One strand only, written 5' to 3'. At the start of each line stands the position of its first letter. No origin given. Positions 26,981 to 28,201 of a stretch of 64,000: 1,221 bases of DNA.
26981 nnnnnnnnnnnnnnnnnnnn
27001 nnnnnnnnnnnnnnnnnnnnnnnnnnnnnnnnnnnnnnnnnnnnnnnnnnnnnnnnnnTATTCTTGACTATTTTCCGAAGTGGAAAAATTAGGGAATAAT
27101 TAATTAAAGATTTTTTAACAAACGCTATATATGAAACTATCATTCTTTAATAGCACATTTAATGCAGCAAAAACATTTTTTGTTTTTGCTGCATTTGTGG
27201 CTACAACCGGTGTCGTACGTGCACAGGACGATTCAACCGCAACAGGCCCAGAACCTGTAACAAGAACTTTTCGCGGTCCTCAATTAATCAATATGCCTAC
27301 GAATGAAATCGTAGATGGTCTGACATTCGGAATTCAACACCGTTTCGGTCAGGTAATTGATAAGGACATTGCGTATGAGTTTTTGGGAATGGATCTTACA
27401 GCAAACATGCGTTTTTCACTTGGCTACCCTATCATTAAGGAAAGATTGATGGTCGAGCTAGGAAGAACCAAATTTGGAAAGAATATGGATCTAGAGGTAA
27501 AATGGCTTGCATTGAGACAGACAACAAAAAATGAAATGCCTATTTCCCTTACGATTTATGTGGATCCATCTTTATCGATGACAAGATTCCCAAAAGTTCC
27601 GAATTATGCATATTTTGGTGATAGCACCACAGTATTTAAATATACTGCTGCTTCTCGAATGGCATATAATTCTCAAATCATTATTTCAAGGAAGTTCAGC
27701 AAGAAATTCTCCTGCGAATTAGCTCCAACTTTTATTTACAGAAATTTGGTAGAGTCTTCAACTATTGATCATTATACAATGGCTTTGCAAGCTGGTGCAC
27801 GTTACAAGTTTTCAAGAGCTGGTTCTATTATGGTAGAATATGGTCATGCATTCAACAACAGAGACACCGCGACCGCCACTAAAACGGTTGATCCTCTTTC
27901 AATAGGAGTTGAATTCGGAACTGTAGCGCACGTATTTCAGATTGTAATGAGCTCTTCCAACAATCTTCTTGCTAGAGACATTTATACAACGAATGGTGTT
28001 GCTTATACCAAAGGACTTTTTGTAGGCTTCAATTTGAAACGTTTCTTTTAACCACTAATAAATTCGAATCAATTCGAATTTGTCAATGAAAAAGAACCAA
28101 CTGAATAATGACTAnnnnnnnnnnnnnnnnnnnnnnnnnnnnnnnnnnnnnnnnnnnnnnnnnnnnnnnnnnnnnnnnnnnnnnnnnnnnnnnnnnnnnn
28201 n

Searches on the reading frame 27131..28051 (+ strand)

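Call 45: search_protein_families(library=pfam, proteins=[window:27131-28051:+])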
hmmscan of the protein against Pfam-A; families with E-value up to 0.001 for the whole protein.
window:27131-28051:+ (306 aa): 1 family
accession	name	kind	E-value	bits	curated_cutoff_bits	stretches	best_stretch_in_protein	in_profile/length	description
PF19089.6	DUF5777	-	1.7e-61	208.1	23.1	1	47-306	1-247/247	Membrane bound beta barrel domain (DUF5777)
